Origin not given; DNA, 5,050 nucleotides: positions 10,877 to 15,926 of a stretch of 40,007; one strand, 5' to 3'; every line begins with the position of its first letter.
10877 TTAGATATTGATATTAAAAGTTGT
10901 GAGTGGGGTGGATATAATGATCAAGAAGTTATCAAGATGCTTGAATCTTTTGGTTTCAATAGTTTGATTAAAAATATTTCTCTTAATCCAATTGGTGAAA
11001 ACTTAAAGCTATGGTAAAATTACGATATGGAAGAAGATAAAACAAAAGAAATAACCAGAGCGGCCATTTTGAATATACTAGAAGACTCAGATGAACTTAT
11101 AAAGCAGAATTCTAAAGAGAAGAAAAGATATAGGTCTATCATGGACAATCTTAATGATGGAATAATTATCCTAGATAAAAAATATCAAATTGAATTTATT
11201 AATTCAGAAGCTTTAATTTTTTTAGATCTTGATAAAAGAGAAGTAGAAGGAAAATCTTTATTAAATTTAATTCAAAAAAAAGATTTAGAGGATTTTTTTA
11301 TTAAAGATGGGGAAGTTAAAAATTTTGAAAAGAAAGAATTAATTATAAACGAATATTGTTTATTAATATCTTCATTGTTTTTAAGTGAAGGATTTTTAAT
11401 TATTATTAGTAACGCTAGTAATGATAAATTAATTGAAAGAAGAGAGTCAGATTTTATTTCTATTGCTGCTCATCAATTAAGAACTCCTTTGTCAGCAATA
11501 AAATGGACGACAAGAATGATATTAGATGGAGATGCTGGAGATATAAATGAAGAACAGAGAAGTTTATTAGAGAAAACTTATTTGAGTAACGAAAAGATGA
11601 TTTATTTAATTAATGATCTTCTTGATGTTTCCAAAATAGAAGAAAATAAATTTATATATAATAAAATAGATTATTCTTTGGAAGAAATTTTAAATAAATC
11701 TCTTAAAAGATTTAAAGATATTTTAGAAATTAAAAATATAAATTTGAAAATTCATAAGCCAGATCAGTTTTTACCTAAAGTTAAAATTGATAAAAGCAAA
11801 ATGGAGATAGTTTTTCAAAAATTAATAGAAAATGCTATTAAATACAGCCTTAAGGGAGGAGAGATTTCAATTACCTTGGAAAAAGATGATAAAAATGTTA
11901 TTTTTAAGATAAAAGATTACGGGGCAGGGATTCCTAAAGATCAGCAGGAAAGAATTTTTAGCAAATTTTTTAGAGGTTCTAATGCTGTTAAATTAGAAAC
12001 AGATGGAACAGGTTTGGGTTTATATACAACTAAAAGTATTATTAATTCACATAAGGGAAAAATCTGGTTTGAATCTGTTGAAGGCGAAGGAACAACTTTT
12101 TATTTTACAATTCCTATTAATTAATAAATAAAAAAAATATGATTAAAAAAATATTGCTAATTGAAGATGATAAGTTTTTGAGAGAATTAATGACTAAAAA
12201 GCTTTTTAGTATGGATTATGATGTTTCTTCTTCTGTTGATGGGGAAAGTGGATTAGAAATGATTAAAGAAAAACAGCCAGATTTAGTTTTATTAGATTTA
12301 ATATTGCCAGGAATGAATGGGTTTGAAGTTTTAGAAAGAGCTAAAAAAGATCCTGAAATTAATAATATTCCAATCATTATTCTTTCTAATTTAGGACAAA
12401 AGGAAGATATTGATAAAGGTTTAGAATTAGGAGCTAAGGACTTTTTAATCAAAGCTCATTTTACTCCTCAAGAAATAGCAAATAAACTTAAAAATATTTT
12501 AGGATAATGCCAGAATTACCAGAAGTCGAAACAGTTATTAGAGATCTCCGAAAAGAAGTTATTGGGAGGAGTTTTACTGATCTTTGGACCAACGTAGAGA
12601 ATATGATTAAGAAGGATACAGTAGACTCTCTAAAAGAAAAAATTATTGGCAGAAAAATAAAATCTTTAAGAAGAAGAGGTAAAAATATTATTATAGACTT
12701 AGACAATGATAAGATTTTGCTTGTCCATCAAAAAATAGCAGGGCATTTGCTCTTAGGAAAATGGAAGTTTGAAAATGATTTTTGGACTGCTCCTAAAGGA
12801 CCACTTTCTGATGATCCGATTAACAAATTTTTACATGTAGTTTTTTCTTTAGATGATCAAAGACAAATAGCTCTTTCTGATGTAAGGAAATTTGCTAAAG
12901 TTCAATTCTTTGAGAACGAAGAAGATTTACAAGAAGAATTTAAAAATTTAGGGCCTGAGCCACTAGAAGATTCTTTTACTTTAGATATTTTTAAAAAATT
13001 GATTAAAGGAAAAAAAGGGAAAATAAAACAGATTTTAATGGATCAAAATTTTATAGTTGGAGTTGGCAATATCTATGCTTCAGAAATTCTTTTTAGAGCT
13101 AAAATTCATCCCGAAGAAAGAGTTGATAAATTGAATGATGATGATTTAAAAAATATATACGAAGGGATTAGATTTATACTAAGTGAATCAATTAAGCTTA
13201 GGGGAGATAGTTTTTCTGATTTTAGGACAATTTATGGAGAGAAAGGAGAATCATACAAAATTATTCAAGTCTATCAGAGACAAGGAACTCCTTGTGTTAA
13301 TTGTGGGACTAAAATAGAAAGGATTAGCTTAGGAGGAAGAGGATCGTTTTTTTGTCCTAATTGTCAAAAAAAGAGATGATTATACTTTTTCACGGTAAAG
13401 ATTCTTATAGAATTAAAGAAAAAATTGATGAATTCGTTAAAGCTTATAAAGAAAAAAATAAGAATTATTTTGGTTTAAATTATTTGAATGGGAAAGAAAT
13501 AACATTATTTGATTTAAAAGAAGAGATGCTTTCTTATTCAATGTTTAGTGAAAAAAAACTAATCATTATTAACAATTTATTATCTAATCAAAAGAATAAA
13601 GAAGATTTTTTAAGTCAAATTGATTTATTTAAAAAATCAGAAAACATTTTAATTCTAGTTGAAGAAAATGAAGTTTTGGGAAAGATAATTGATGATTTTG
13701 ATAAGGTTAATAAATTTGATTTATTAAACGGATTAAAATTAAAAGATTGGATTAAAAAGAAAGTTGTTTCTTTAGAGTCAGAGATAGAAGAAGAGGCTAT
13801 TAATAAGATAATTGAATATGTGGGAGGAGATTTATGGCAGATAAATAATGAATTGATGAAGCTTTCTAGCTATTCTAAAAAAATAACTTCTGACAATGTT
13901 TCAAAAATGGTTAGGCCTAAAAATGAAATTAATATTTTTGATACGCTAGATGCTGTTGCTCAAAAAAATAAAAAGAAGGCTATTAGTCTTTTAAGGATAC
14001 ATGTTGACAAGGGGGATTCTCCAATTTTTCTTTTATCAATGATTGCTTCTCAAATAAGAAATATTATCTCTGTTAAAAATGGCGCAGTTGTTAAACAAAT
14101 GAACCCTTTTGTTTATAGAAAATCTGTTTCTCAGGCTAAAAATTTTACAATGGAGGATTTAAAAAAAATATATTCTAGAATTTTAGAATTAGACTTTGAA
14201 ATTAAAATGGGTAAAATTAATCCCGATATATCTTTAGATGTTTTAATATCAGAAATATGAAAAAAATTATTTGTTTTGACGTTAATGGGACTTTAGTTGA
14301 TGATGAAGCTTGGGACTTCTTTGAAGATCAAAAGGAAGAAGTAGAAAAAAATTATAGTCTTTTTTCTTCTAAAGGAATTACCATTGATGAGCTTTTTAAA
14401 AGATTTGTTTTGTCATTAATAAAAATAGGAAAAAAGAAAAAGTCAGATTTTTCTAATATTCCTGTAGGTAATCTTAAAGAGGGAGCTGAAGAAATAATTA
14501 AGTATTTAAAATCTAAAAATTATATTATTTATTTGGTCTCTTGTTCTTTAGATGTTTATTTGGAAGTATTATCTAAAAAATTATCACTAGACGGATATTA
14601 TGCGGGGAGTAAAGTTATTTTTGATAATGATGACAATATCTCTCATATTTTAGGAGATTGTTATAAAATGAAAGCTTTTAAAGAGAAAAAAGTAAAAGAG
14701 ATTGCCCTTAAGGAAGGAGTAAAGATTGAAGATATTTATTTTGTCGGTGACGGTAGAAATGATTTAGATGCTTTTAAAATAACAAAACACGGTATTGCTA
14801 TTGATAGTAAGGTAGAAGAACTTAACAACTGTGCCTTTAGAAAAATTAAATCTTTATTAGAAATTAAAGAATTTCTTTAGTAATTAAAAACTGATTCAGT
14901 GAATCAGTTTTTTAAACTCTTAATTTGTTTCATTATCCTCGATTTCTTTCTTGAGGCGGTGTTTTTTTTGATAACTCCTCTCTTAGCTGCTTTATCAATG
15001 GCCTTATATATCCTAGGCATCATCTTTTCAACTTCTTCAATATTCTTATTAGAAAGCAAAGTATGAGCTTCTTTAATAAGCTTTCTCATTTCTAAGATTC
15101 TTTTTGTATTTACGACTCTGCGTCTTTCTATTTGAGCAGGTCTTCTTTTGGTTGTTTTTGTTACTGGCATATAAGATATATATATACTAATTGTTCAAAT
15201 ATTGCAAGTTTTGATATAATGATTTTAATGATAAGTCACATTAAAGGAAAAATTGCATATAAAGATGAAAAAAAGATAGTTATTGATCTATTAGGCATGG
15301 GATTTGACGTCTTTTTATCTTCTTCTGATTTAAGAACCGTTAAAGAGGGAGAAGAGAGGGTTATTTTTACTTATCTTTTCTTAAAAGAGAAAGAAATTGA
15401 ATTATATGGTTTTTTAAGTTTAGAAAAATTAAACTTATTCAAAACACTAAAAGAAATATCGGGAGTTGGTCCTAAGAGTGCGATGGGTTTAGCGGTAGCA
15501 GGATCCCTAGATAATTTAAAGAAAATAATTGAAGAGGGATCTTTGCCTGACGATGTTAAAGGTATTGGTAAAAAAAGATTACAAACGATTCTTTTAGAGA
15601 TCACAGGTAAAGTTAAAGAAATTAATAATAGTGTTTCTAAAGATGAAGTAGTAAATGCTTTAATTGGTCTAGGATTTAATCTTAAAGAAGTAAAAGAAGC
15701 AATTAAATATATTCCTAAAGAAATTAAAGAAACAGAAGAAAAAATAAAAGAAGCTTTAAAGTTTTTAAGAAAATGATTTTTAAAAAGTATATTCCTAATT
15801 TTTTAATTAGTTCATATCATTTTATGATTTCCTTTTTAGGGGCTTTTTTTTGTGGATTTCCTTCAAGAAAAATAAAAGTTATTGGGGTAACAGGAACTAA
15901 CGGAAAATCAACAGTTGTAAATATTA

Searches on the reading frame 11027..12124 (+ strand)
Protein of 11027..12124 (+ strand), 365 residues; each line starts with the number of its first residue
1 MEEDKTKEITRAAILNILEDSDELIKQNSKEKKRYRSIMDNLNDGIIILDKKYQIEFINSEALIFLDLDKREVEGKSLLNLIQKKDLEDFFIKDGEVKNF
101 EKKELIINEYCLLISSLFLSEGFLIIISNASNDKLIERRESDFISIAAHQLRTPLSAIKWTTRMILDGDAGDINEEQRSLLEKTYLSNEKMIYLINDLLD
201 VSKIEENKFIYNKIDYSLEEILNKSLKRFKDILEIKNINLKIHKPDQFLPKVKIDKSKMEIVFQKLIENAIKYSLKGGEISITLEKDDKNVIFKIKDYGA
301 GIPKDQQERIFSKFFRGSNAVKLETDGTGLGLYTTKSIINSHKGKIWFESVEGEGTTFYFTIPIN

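Call 36: search_protein_families(library=pfam, proteins=[window:11027-12124:+], max_evalue=0.001)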
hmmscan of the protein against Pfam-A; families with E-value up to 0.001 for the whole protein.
window:11027-12124:+ (365 aa): 4 families
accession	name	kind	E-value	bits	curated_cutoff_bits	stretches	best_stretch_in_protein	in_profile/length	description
PF02518.31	HATPase_c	-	9.5e-28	97.3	26.4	1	255-364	2-109/111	Histidine kinase-, DNA gyrase B-, and HSP90-like ATPase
PF00512.31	HisKA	-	6.3e-14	52.2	26.9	1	141-206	3-65/66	His Kinase A (phospho-acceptor) domain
PF00989.32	PAS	-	1.7e-06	28.4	22.6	1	34-88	2-59/113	PAS fold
PF13188.13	PAS_8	-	2.8e-06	27.5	21.8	1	34-89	2-54/65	PAS domain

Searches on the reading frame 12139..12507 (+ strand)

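Call 36: search_protein_families(library=pfam, proteins=[window:12139-12507:+], max_evalue=0.001)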
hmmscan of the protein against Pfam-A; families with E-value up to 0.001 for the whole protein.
window:12139-12507:+ (122 aa): 1 family
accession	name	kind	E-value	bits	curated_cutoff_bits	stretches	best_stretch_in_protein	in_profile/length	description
PF00072.30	Response_reg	-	2.9e-24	85.8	30.2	1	5-117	1-110/111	Response regulator receiver domain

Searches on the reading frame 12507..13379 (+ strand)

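Call 36: search_protein_families(library=pfam, proteins=[window:12507-13379:+], max_evalue=0.001)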
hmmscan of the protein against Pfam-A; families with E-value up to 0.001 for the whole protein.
window:12507-13379:+ (290 aa): 4 families
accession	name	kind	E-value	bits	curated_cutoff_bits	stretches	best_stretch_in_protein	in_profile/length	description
PF06831.19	H2TH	-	1.2e-26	93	34.7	1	148-237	1-90/93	Formamidopyrimidine-DNA glycosylase H2TH domain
PF01149.29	Fapy_DNA_glyco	-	8.7e-26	91.3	25.5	1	1-132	1-117/117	Formamidopyrimidine-DNA glycosylase N-terminal domain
PF06827.20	zf-FPG_IleRS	-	5.7e-11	42.5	21.3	1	262-288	3-29/30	Zinc finger found in FPG and IleRS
PF05833.16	NFACT_N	-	1e-06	28.3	31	1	151-230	169-245/456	NFACT N-terminal and middle domains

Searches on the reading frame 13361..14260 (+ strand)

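Call 36: search_protein_families(library=pfam, proteins=[window:13361-14260:+], max_evalue=0.001)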
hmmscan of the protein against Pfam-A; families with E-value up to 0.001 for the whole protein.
window:13361-14260:+ (299 aa): 2 families
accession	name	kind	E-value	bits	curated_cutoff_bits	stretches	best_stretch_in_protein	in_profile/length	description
PF21694.2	DNA_pol3_delta_C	-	3.5e-21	75.9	27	1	189-298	1-120/121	DNA polymerase III delta subunit, C-terminal domain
PF06144.19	DNA_pol3_delta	-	7.7e-05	23.1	21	1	9-90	2-90/124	DNA polymerase III, delta subunit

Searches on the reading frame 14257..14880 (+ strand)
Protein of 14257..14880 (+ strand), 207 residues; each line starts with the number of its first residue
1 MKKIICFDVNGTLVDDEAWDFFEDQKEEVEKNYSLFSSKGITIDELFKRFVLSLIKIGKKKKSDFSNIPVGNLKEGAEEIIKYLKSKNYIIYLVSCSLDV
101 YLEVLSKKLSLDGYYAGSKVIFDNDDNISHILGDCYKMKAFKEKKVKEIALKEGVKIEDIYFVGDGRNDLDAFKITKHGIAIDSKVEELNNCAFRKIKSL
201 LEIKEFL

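Call 37: search_protein_families(library=pfam, proteins=[window:14257-14880:+], max_evalue=0.001)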
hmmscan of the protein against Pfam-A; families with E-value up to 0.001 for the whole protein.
window:14257-14880:+ (207 aa): 3 families
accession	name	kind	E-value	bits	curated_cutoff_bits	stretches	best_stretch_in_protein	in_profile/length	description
PF12710.13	HAD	-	6.2e-12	46.8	27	1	6-173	2-188/189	haloacid dehalogenase-like hydrolase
PF00702.32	Hydrolase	-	1.5e-10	42.2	26.4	1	3-174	2-188/191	haloacid dehalogenase-like hydrolase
PF08282.18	Hydrolase_3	-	3.7e-07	30.6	20.9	1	129-193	175-239/255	haloacid dehalogenase-like hydrolase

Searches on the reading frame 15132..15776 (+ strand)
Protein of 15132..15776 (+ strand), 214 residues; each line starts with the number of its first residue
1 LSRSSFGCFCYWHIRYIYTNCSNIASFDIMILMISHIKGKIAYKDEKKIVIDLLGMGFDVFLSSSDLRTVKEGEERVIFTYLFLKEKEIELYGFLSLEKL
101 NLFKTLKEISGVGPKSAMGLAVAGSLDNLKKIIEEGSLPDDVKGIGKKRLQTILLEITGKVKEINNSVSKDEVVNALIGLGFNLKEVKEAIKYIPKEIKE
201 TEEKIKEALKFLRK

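Call 37: search_protein_families(library=pfam, proteins=[window:15132-15776:+], max_evalue=0.001)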
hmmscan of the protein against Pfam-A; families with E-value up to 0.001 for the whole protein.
window:15132-15776:+ (214 aa): 4 families
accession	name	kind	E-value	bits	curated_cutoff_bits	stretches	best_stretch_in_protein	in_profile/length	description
PF01330.27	RuvA_N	-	3.8e-15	56.2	23.6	1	33-93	1-61/61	RuvA N terminal domain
PF07499.19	RuvA_C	-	1.4e-09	38.7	24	1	171-212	4-46/47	RuvA, C-terminal domain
PF14520.12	HHH_5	-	1e-07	32.7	27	1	103-157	1-55/57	Helix-hairpin-helix domain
PF02536.19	mTERF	-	0.00079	18.9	23.1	0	154-213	125-189/314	mTERF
